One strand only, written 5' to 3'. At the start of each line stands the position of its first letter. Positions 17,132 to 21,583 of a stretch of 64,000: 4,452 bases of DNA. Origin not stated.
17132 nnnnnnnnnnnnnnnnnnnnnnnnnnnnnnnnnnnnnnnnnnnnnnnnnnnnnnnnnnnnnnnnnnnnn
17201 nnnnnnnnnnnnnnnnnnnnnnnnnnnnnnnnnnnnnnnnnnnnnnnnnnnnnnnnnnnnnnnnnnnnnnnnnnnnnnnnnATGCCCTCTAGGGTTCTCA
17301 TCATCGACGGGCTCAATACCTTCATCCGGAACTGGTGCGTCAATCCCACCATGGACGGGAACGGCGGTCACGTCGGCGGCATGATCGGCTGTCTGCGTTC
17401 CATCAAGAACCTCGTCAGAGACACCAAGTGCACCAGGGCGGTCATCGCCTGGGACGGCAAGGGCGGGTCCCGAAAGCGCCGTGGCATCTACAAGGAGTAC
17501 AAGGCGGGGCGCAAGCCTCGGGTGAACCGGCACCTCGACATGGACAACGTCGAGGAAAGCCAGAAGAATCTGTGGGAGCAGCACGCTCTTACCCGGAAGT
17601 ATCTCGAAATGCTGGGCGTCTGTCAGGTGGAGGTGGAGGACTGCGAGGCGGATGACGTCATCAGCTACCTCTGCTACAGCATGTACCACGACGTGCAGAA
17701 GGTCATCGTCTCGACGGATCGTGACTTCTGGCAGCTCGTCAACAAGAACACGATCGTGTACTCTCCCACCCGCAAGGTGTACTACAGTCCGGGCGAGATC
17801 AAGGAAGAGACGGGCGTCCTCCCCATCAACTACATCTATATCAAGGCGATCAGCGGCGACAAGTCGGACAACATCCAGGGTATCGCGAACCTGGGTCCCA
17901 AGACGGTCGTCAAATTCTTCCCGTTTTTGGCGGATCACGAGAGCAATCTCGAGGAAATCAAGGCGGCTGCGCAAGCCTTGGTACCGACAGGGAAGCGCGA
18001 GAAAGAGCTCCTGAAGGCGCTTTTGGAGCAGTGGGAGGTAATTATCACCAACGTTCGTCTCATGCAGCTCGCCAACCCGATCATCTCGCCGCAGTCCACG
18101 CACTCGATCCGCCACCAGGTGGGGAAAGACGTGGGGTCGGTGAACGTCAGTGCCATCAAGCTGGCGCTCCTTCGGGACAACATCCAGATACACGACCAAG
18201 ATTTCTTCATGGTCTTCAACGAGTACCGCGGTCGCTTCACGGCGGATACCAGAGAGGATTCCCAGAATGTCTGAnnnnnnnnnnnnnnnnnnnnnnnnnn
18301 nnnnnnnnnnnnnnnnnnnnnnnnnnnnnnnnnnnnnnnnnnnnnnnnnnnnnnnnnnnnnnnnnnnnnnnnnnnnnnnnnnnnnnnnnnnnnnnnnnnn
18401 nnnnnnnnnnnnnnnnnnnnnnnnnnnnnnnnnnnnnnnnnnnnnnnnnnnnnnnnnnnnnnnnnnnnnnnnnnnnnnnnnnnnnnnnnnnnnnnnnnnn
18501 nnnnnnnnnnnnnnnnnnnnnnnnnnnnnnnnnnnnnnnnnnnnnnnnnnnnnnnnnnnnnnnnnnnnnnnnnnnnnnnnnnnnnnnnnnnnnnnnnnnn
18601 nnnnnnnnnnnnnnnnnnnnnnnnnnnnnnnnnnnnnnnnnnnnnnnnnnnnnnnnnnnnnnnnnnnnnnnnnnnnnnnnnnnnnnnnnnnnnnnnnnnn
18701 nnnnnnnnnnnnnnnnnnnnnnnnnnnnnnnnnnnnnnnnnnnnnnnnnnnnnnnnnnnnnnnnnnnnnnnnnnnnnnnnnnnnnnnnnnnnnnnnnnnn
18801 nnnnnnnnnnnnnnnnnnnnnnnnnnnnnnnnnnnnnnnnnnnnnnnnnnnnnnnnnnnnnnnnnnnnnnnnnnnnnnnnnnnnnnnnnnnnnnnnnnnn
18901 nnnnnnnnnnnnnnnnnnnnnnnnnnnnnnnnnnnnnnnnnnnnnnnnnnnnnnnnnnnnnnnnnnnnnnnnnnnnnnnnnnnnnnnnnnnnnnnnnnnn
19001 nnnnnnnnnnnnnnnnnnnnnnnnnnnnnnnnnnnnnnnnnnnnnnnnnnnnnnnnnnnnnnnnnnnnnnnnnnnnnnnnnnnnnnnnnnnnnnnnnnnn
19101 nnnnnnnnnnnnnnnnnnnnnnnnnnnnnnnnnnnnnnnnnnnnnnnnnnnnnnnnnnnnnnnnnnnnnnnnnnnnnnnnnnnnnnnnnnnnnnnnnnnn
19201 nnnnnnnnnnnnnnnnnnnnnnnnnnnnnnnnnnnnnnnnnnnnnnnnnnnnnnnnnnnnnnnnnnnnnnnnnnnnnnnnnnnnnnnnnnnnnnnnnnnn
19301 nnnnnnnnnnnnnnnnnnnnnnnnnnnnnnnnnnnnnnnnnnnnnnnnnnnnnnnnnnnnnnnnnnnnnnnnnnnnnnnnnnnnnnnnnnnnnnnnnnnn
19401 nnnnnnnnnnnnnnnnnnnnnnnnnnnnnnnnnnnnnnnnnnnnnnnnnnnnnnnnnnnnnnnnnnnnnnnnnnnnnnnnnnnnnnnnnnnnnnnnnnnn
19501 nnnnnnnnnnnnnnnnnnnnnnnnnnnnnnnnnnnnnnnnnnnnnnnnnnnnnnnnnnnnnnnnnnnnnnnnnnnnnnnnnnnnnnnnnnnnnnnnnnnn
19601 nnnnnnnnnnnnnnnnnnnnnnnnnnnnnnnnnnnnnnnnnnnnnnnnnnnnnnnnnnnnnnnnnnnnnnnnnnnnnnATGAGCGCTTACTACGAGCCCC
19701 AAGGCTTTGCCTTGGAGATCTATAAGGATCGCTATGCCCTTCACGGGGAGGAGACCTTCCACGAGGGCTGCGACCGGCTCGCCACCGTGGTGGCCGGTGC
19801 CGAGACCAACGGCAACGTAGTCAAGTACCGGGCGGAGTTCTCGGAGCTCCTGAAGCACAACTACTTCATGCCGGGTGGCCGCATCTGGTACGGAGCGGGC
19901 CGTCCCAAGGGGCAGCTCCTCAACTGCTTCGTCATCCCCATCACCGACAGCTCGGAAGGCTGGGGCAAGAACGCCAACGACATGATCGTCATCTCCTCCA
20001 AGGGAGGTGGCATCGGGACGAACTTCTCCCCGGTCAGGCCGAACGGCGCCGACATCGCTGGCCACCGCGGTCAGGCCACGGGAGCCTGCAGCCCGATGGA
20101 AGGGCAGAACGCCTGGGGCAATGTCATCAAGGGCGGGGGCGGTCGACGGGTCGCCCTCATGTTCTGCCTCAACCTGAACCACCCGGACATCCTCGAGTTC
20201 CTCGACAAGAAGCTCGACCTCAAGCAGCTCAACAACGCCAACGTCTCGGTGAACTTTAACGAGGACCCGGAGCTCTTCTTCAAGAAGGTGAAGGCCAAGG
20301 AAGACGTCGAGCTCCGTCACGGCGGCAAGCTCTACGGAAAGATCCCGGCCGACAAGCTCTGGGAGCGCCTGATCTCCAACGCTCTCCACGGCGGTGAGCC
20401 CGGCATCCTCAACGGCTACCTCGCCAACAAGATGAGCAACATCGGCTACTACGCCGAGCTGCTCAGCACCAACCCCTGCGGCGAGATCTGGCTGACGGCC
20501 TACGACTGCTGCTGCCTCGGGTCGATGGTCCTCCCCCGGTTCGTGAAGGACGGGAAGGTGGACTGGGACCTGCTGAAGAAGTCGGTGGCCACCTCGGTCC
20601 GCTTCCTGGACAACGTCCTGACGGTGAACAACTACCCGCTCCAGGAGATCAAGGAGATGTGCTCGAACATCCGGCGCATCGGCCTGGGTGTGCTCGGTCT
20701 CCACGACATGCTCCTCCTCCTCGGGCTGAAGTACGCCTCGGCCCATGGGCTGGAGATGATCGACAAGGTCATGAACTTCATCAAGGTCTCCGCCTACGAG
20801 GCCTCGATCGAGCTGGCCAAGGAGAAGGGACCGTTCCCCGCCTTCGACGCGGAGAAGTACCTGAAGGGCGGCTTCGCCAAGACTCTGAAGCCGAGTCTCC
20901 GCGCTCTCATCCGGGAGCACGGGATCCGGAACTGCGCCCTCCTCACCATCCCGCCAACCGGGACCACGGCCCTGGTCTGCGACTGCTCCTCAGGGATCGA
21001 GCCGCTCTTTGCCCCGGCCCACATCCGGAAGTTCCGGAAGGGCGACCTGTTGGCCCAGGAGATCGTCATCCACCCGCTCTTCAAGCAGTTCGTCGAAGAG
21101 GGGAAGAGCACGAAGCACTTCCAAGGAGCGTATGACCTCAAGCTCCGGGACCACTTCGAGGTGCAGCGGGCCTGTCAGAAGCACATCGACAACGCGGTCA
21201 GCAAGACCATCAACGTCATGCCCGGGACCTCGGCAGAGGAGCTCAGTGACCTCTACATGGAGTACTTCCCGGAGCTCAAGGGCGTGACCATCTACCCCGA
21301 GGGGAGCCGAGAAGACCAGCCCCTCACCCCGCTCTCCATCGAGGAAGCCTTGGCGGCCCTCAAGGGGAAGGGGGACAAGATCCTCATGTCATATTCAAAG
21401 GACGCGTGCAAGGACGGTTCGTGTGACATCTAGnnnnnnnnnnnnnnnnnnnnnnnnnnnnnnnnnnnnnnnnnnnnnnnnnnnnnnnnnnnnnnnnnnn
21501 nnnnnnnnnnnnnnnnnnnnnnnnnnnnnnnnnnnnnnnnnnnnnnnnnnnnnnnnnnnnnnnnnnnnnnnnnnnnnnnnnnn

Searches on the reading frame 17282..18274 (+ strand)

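Call 19: search_protein_families(library=pfam, proteins=[window:17282-18274:+], max_evalue=0.01)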
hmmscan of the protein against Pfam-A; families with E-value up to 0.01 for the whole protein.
window:17282-18274:+ (330 aa): 2 families
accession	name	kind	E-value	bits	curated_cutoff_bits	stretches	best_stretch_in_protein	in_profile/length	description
PF02739.22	5_3_exonuc_N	-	1.7e-28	99.8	34.3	1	5-178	2-164/164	5'-3' exonuclease, N-terminal resolvase-like domain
PF01367.25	5_3_exonuc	-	3.5e-08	34.3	40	1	181-266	3-79/97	5'-3' exonuclease, C-terminal SAM fold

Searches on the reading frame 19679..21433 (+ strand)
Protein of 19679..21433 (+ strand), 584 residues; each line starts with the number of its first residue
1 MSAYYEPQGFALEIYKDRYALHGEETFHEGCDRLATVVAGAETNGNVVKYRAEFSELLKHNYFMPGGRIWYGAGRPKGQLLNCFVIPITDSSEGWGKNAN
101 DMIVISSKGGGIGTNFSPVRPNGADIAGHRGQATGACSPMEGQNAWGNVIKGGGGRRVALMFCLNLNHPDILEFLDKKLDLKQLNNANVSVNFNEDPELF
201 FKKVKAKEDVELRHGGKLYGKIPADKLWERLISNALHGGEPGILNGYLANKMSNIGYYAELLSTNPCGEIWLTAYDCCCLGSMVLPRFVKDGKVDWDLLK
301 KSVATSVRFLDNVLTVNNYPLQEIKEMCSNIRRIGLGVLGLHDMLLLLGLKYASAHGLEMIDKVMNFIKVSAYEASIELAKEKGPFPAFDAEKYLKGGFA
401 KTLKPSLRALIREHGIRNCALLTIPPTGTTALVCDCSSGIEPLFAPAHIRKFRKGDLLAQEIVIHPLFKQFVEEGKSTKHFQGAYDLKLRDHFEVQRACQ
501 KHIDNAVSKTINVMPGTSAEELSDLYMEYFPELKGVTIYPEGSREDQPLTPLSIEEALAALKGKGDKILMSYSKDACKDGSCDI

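Call 9: search_protein_families(library=pfam, proteins=[window:19679-21433:+])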
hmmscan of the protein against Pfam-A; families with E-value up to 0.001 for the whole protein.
window:19679-21433:+ (584 aa): 2 families
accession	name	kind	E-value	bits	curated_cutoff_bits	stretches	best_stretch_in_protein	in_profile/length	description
PF02867.20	Ribonuc_red_lgC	-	1.7e-99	334.2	23.9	1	82-539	2-523/523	Ribonucleotide reductase, barrel domain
PF00317.26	Ribonuc_red_lgN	-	1.7e-08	34.8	28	1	7-78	3-77/77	Ribonucleotide reductase, all-alpha domain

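Call 65: find_related_loci(query=window:19679-21433:+, collection=genome_contigs, flank=2000)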
Query window:19679-21433:+ (584 aa) in genome_contigs; peptide patterns used: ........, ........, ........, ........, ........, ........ (x = any residue, [..] = any of these).
95 stretches matched a pattern; 3 encode a relative of the query (tblastn E <= 1e-3); 3 distinct loci.
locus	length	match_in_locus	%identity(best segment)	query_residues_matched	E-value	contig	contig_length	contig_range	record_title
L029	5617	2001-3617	33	24-550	1e-84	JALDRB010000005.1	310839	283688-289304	MAG: Candidatus Scalindua sp. isolate RBC_AMX3 BC1.64.fa-5, whole genome shotgun sequence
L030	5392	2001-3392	28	53-475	2e-43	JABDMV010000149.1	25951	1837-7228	MAG: Flaviramulus sp. isolate SS_bin_110 k127_1042627, whole genome shotgun sequence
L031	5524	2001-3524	24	83-455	9e-17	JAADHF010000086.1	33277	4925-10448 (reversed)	MAG: Spirochaetota bacterium isolate M_MetaBat.164 contig-127_1411, whole genome shotgun sequence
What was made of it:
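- Tried and rejected: The RNR gave hits of at most 33% identity, to Scalindua, Flaviramulus and Spirochaetota MAGs (call 65).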
